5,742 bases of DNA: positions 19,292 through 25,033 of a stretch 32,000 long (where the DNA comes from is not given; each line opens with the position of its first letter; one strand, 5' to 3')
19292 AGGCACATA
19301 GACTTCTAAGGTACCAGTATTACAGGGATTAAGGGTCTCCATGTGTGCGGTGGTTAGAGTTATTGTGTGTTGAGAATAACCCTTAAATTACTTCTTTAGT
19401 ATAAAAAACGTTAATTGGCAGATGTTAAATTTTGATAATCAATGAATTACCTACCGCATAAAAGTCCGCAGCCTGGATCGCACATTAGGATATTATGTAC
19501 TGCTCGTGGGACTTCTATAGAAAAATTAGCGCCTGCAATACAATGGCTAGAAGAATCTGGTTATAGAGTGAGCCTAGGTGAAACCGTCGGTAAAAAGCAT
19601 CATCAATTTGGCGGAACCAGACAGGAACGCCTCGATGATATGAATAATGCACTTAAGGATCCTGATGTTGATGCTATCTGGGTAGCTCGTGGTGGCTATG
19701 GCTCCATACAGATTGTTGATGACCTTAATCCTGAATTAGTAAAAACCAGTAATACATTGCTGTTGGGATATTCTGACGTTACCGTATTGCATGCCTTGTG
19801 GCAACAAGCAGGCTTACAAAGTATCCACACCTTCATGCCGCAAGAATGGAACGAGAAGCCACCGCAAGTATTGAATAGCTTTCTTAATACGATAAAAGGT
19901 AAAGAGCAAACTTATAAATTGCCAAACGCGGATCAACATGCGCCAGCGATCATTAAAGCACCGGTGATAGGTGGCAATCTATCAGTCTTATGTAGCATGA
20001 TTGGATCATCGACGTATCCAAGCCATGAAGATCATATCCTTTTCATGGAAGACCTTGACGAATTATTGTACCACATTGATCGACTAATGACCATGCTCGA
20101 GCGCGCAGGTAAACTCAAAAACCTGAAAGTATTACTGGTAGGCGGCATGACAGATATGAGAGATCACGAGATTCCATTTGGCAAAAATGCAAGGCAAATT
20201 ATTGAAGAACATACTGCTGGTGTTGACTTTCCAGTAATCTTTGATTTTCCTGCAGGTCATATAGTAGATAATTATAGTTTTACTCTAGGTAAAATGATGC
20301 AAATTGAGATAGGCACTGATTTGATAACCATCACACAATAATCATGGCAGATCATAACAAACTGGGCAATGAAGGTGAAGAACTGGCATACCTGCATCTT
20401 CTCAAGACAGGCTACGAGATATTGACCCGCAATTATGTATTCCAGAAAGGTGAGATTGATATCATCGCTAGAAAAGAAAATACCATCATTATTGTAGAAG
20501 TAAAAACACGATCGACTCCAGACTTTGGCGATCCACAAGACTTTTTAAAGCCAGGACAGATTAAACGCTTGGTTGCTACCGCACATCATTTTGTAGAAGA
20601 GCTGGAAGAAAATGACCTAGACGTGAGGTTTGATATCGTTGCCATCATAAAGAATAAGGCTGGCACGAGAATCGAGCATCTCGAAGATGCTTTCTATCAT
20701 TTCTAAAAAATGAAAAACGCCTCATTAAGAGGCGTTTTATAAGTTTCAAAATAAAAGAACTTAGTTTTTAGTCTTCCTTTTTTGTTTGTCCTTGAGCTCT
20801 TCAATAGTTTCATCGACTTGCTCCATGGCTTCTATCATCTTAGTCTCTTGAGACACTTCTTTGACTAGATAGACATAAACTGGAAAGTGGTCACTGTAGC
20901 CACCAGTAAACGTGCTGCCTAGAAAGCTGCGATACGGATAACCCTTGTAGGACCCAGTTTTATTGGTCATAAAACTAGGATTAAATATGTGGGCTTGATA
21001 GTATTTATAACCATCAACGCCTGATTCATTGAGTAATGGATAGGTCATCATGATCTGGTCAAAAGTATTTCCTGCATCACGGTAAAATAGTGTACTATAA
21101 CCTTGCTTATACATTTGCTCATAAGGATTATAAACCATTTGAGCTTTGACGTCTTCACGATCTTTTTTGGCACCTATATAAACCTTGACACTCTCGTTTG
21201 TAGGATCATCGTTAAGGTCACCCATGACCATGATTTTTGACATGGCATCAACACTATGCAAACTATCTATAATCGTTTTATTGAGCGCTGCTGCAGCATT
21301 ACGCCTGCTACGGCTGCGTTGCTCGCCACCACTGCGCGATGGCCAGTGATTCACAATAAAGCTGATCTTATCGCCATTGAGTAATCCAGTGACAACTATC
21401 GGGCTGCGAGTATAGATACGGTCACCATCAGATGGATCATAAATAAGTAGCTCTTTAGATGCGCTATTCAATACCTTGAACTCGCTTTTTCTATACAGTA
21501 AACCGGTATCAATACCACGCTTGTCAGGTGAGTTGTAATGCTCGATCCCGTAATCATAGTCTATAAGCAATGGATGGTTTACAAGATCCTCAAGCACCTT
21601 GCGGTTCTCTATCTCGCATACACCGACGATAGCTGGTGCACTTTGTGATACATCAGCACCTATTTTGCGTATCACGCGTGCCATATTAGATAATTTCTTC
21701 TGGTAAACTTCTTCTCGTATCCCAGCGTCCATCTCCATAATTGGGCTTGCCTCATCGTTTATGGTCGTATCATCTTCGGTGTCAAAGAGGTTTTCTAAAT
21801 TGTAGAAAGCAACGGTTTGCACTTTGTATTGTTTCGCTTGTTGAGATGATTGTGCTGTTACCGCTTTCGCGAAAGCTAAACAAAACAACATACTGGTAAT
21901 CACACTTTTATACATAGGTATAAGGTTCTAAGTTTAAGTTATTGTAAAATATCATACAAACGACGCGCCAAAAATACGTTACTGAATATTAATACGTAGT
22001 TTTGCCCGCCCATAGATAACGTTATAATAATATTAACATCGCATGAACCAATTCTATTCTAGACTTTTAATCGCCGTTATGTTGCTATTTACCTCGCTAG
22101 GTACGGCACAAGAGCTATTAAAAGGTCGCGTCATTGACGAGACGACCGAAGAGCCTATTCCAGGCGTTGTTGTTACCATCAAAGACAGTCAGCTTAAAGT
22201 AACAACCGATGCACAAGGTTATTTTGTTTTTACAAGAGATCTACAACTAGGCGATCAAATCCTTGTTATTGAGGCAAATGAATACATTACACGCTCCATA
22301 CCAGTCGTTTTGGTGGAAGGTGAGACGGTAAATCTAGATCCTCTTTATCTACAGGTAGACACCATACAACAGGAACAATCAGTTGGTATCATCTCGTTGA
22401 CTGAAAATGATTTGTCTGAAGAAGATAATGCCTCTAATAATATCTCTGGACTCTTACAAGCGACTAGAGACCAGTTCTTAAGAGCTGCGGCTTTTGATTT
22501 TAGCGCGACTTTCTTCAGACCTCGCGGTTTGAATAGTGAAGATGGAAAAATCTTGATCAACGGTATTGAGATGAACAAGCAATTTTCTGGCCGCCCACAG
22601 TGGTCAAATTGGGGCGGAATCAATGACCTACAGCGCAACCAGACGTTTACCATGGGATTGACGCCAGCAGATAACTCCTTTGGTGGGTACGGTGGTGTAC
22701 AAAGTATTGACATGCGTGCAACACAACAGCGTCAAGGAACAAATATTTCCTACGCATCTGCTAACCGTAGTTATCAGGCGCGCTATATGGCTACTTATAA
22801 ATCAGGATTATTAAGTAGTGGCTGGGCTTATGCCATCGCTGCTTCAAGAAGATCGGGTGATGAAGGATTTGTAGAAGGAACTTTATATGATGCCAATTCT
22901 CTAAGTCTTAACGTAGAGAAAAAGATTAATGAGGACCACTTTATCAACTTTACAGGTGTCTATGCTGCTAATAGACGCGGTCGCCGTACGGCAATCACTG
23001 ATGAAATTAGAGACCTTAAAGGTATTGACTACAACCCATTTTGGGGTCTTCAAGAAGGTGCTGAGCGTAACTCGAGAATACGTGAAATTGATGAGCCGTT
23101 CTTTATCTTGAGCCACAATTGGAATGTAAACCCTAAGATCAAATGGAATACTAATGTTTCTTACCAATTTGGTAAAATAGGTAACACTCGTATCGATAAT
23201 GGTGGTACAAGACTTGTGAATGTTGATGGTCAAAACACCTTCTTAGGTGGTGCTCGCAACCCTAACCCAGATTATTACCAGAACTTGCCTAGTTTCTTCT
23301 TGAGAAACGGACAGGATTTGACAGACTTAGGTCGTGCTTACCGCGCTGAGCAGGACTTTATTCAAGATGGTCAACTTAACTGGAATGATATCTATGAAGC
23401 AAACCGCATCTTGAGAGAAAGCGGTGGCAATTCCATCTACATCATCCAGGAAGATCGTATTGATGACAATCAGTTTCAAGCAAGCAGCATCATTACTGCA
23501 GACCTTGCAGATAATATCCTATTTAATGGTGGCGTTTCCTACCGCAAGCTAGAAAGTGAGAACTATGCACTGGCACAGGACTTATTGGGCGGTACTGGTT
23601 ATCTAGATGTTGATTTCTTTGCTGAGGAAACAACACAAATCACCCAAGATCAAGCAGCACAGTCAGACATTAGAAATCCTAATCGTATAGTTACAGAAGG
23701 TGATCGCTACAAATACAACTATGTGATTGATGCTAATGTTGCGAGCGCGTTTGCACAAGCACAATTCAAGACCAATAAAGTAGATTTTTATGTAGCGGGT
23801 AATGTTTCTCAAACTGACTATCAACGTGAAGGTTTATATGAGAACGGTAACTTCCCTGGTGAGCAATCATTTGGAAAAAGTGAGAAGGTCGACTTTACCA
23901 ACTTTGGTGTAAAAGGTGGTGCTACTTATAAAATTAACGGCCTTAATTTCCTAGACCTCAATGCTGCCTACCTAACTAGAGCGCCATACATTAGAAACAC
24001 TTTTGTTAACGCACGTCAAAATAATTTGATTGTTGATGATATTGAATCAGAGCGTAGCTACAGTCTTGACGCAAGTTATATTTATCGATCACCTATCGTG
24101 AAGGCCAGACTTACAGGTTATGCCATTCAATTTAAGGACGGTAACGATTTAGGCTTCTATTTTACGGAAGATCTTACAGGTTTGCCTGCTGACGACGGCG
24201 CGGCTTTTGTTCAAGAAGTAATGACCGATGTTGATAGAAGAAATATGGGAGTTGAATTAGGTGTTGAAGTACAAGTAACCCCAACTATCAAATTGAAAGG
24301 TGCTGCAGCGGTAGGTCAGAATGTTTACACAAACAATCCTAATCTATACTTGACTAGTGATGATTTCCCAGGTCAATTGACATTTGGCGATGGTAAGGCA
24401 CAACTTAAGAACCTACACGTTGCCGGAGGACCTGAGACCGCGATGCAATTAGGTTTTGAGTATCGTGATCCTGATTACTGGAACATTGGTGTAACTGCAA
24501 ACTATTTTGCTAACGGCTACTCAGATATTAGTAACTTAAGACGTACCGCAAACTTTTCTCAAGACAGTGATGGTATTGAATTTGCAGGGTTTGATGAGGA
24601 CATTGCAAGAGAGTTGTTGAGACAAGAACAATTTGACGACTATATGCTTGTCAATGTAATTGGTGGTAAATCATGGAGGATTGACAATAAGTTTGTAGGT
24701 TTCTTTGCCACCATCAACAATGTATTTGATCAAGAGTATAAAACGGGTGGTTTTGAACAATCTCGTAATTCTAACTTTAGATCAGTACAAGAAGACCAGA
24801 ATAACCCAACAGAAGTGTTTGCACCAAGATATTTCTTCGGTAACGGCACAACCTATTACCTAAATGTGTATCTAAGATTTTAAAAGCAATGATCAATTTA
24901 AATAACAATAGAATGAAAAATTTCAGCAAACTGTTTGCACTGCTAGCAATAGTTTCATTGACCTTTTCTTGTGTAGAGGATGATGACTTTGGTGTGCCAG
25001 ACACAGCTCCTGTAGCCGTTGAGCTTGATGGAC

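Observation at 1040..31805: A perfect palindrome (core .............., up to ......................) recurs 11 times in 32 kb, in both intergenic and coding DNA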

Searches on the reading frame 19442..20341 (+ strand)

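Call 8: search_protein_families(library=ncbifam, proteins=[window:19442-20341:+])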
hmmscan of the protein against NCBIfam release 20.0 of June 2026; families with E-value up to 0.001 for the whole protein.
window:19442-20341:+ (299 aa): 1 family
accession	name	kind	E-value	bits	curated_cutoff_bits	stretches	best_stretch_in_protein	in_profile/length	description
NF008424.0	PRK11253.1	equivalog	7.4e-35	120.5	378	1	27-289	20-290/308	muramoyltetrapeptide carboxypeptidase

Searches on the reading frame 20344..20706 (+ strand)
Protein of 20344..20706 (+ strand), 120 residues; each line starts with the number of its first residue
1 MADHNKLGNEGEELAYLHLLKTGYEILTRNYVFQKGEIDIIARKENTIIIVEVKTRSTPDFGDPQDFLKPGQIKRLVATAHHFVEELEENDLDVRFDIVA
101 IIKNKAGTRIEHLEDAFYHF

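Call 9: search_protein_families(library=ncbifam, proteins=[window:20344-20706:+])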
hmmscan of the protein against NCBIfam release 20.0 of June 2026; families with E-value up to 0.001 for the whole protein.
window:20344-20706:+ (120 aa): 24 families
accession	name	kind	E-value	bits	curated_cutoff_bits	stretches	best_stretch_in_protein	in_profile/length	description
NF009154.0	PRK12497.3-3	equivalog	1.4e-31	109.1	109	1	2-117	7-123/123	YraN family protein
NF009150.0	PRK12497.1-3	equivalog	1.2e-25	89.9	81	1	3-117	4-117/118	YraN family protein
NF011268.0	PRK14675.1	equivalog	2.3e-24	85.8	180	1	3-117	8-123/127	hypothetical protein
NF011273.0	PRK14680.1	equivalog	1.6e-23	83.1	199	1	3-117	4-118/134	hypothetical protein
NF009151.0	PRK12497.1-5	equivalog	6.1e-22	78.3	124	1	6-117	15-122/126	YraN family protein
NF011274.0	PRK14681.1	equivalog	6.9e-19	68.2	207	1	5-117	43-158/158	hypothetical protein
NF011271.0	PRK14678.1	equivalog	4.7e-18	65.3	172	1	4-113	5-113/120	hypothetical protein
NF009152.0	PRK12497.2-4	equivalog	2.4e-17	63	111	1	4-111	7-110/114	YraN family protein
TIGR00252.1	TIGR00252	hypoth_equivalog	3.8e-17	62.4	69.05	1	6-117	8-119/123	YraN family protein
NF009153.0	PRK12497.3-1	equivalog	1.2e-15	57.8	171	1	6-114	11-122/125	YraN family protein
NF011277.0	PRK14684.1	equivalog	1.8e-14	53.9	199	1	5-111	6-113/120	hypothetical protein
NF011270.0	PRK14677.1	equivalog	2.6e-14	53.5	124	1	10-115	6-104/108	hypothetical protein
NF011267.0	PRK14674.1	equivalog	3.8e-14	52.9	232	1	5-100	5-101/133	hypothetical protein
NF011275.0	PRK14682.1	equivalog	7.6e-14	52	203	1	6-105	5-106/117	hypothetical protein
NF011280.0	PRK14688.1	equivalog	2e-13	50.4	230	1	5-116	6-117/121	hypothetical protein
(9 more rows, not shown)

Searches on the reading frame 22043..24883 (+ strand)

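Call 9: search_protein_families(library=ncbifam, proteins=[window:22043-24883:+])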
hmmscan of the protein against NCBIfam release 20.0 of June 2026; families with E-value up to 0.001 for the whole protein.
window:22043-24883:+ (946 aa): 1 family
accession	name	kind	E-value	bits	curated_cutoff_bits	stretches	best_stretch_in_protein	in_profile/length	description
NF052345.1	S_layer_anammox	exception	1.2e-06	26.3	1400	1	26-99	1315-1388/1596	Kustd1514 family S-layer glycoprotein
